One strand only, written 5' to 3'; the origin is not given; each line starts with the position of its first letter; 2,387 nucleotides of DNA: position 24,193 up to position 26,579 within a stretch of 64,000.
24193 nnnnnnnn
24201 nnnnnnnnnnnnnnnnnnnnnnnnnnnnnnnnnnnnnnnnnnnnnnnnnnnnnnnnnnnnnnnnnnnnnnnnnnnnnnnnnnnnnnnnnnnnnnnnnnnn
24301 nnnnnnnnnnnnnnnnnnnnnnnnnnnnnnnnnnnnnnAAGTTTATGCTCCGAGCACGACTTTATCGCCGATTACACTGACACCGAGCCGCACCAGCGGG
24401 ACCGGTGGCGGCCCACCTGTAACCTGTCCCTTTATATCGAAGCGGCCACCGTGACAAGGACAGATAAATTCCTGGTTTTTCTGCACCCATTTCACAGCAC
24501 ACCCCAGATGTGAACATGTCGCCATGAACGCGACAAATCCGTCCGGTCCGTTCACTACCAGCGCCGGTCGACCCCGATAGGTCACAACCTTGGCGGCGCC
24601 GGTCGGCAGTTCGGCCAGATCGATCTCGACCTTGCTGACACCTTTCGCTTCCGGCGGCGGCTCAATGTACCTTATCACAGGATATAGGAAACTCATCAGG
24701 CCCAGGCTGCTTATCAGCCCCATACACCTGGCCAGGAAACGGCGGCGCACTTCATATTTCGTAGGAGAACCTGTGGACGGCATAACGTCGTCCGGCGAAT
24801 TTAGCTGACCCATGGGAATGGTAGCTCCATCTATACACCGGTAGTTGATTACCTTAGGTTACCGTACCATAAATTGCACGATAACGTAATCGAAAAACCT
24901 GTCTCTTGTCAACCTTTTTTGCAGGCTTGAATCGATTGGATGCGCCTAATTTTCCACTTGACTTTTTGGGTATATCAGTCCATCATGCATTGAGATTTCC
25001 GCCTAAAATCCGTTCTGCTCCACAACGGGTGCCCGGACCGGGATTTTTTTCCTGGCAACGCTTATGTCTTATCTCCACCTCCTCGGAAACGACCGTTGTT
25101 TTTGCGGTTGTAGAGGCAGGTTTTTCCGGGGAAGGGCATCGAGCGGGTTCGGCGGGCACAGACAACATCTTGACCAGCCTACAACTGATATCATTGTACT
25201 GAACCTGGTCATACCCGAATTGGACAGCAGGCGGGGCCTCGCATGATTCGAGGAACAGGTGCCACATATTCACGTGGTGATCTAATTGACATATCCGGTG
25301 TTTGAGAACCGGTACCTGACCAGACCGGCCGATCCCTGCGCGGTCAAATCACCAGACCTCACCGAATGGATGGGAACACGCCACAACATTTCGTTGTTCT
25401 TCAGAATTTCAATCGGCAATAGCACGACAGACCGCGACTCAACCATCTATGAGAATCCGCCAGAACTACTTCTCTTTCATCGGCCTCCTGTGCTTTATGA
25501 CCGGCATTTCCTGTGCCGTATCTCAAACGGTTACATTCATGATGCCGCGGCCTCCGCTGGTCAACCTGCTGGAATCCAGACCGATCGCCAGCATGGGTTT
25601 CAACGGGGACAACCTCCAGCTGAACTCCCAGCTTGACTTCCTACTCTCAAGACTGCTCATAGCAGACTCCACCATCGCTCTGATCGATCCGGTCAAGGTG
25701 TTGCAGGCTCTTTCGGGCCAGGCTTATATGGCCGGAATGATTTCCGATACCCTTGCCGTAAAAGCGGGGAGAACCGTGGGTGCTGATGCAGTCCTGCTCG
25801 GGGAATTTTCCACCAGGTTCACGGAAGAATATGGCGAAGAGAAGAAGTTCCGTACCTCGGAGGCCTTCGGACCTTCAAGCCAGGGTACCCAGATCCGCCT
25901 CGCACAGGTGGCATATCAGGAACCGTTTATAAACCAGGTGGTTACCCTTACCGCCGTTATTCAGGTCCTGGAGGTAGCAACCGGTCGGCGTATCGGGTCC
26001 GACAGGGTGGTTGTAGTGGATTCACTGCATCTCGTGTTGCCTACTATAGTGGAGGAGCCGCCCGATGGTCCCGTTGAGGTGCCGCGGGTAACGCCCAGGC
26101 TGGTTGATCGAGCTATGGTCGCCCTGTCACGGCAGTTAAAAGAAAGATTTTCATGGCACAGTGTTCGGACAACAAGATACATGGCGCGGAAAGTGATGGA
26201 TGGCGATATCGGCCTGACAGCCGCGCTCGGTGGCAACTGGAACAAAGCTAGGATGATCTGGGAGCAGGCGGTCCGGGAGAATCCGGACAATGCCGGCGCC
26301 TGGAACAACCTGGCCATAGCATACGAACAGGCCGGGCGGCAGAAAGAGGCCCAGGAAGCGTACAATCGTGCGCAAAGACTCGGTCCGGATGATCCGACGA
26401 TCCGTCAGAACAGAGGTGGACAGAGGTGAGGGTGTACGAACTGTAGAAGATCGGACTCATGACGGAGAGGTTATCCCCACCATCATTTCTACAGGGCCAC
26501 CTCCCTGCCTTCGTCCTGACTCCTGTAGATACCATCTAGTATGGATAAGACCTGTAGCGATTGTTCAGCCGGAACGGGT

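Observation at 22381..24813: Rieske / cytochrome b complex paired with a pentahaem cytochrome c instead of a monohaem c1, adjacent to a secreted LmbE-family deacetylase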

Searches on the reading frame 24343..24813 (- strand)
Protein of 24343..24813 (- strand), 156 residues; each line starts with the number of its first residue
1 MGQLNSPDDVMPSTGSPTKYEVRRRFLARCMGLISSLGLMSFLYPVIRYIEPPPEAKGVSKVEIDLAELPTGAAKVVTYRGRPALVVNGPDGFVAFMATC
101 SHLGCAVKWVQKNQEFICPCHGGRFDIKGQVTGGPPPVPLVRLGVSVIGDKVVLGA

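Call 3: search_protein_families(library=pfam, proteins=[window:24343-24813:-], max_evalue=0.01)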
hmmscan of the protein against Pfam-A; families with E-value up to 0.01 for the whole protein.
window:24343-24813:- (156 aa): 1 family
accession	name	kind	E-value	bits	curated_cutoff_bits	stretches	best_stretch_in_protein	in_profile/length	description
PF00355.32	Rieske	-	3.8e-12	46.4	20.3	1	67-139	9-83/88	Rieske [2Fe-2S] domain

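Call 12: search_solved_structures(query=window:24343-24813:-, max_evalue=0.001)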
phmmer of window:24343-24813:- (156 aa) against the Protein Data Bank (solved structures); distinct sequences matched with E-value up to 0.001: 77 (the best 60 are shown).
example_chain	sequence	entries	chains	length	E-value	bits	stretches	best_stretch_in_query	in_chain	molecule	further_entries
1ezv_E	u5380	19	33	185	5.1e-17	65.5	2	94-155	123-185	UBIQUINOL-CYTOCHROME C REDUCTASE IRON-SULFUR SUBUNIT | Ubiquinol-cytochrome c reductase iron-sulfur subunit, mitochondrial precursor | Cytochrome b-c1 complex s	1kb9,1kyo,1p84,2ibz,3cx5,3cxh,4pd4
6giq_E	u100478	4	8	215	9.4e-17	64.6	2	94-155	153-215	Cytochrome b-c1 complex subunit Rieske, mitochondrial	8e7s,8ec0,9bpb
7zxy_D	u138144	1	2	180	3.1e-16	62.9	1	14-154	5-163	Cytochrome b6-f complex iron-sulfur subunit 2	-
7r0w_D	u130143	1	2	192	3.3e-16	62.8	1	14-154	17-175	Rieske domain, PetC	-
8hn2_A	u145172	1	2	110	3.8e-16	62.6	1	66-154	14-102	Cytochrome b6-f complex iron-sulfur subunit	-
6kls_A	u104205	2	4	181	6.3e-15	58.6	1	86-155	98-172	Rieske-I iron sulfur protein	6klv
2zt9_D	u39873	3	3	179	1.4e-14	57.5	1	23-154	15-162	Cytochrome b6-f complex iron-sulfur subunit 1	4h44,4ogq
3fou_A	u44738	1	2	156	3.4e-14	56.2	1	83-150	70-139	Quinol-cytochrome c reductase, Rieske iron-sulfur subunit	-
1nyk_A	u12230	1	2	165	4.5e-14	55.9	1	83-148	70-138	Rieske iron-sulfur protein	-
1vf5_D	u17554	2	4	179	6.3e-14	55.4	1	23-154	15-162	RIESKE IRON-SULFUR PROTEIN | Cytochrome b6-f complex iron-sulfur subunit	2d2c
2e74_D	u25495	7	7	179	6.7e-14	55.3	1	23-154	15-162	Cytochrome b6-f complex iron-sulfur subunit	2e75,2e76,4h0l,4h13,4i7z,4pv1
3azc_A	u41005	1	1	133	9.2e-14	54.8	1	69-150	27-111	Cytochrome b6-f complex iron-sulfur subunit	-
8q1b_E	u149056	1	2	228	1.7e-13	54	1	90-155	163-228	Cytochrome b-c1 complex subunit Rieske, mitochondrial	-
9rk4_A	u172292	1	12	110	3.8e-13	52.9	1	70-144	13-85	Similar to the Rieske Protein II of bc1 complex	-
5cxm_A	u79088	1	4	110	3.8e-13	52.9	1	71-154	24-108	Cytochrome b6/f complex iron-sulfur subunit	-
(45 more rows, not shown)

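Call 25: search_protein_families(library=ncbifam, proteins=[window:24343-24813:-], max_evalue=0.01)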
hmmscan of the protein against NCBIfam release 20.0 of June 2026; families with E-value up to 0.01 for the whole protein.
window:24343-24813:- (156 aa): 8 families
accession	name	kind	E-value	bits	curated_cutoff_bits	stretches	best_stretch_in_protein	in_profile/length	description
TIGR01416.1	Rieske_proteo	equivalog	1.4e-24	87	97.4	2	91-141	107-161/176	ubiquinol-cytochrome c reductase iron-sulfur subunit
NF045928.1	Cytb6fFeSPetC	equivalog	2.5e-20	72.6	250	1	23-154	14-163/179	cytochrome b6-f complex iron-sulfur subunit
NF010001.0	PRK13474.1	subfamily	1.2e-19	70.4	154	1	23-154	14-161/178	cytochrome b6-f complex iron-sulfur subunit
NF050121.1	bc1_QcrA_actin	exception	3.3e-09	36.7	275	1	91-147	238-297/319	cytochrome bc1 complex Rieske iron-sulfur subunit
TIGR02694.1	arsenite_ox_S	equivalog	1.7e-08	34.5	95.65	1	72-128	29-86/129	arsenate reductase (azurin) small subunit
NF007422.0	PRK09965.1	equivalog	2.3e-05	24.4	113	1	65-154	8-98/106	bifunctional 3-phenylpropionate/cinnamic acid dioxygenase ferredoxin subunit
NF041174.1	SDX_Thmprot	equivalog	5.5e-05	23.3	170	1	84-136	27-80/109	sulredoxin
NF042948.2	3PPDioc_HcaC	equivalog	0.005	17.1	150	1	66-152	9-98/105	3-phenylpropionate/cinnamic acid dioxygenase ferredoxin subunit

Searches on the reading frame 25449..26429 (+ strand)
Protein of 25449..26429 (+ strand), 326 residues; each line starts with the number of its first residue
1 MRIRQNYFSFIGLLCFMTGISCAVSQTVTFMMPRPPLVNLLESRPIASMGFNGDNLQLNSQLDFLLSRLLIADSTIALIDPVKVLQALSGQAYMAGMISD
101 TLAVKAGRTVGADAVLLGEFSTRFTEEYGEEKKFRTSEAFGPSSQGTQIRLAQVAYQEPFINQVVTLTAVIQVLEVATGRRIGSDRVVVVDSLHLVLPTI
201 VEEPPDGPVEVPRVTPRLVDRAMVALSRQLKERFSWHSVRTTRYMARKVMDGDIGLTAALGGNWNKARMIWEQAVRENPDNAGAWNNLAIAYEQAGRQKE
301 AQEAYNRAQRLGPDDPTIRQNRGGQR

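Call 3: search_protein_families(library=pfam, proteins=[window:25449-26429:+], max_evalue=0.01)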
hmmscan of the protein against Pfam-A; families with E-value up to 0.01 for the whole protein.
window:25449-26429:+ (326 aa): 14 families
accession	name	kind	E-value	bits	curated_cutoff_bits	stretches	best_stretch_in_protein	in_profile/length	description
PF13432.12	TPR_16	-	5e-10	40.1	32.7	1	261-316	10-65/65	Tetratricopeptide repeat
PF13428.12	TPR_14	-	7.2e-10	39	23.5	1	284-321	3-40/44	Tetratricopeptide repeat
PF07719.23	TPR_2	-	1.2e-09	38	27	1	282-315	1-34/34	Tetratricopeptide repeat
PF13414.12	TPR_11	-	3.7e-09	36.6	26.8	1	261-296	7-42/42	TPR repeat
PF14559.12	TPR_19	-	1e-08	35.8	25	1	262-318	5-61/68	Tetratricopeptide repeat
PF00515.34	TPR_1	-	4e-08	33.2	27.8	1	284-315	3-34/34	Tetratricopeptide repeat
PF13431.12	TPR_17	-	3.1e-07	30.6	24.4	1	271-303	2-34/34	Tetratricopeptide repeat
PF13424.12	TPR_12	-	5.6e-06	26.9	30.1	1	260-310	15-73/77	Tetratricopeptide repeat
PF13181.12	TPR_8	-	5.2e-05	23.5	25.7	1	282-314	1-33/34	Tetratricopeptide repeat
PF13174.12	TPR_6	-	7.7e-05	23.5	26.3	0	254-280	6-32/33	Tetratricopeptide repeat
PF19867.5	DUF6340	-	0.00027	20.7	26.4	1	226-294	184-256/258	Family of unknown function (DUF6340)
PF13371.12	TPR_9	-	0.00037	20.9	35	1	263-320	10-67/73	Tetratricopeptide repeat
PF23914.1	TPR_CcmH_CycH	-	0.00068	20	42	1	265-316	104-156/158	Cytochrome c-type biogenesis protein H TPR domain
PF03704.23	BTAD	-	0.0012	19.6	22.1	1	254-311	69-125/146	Bacterial transcriptional activator domain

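Call 25: search_protein_families(library=ncbifam, proteins=[window:25449-26429:+], max_evalue=0.01)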
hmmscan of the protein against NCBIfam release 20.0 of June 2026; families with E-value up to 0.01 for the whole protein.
window:25449-26429:+ (326 aa): 11 families
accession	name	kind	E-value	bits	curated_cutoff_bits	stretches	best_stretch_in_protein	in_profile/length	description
TIGR02521.1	type_IV_pilW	equivalog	3.3e-09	36.6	154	1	261-323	44-106/234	type IV pilus biogenesis/stability protein PilW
NF033920.0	C39_PA2778_fam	equivalog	1.2e-07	31.4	150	1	242-312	184-254/255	PA2778 family cysteine peptidase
NF040959.1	MamA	equivalog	3e-06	26.8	200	1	246-320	35-109/204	magnetosome protein MamA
TIGR02917.1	PEP_TPR_lipo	equivalog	1.5e-05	23.1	312.2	1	262-318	784-839/899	XrtA/PEP-CTERM system TPR-repeat protein PrsT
NF033762.1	social_mot_Tgl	equivalog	9.3e-05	21.9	225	1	250-321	33-105/252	social motility TPR repeat lipoprotein Tgl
NF008391.2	PRK11189.1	equivalog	0.00025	20.7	250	1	262-323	79-140/297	lipoprotein NlpI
NF002725.1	PRK02603.1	equivalog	0.00032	20.8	143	1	252-309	76-133/173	photosystem I assembly protein Ycf3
TIGR00540.1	TPR_hemY_coli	hypoth_equivalog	0.00094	18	142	1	263-307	341-384/385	heme biosynthesis-associated TPR protein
TIGR02552.1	LcrH_SycD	equivalog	0.0013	18.4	104.8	1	262-317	32-87/136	SycD/LcrH family type III secretion system chaperone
TIGR03939.1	PGA_TPR_OMP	equivalog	0.0013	17.1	366.65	1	263-322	101-160/800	poly-beta-1,6 N-acetyl-D-glucosamine export porin PgaA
NF008520.0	PRK11447.1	equivalog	0.0025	15.7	858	1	255-316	276-337/1157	cellulose synthase complex outer membrane protein BcsC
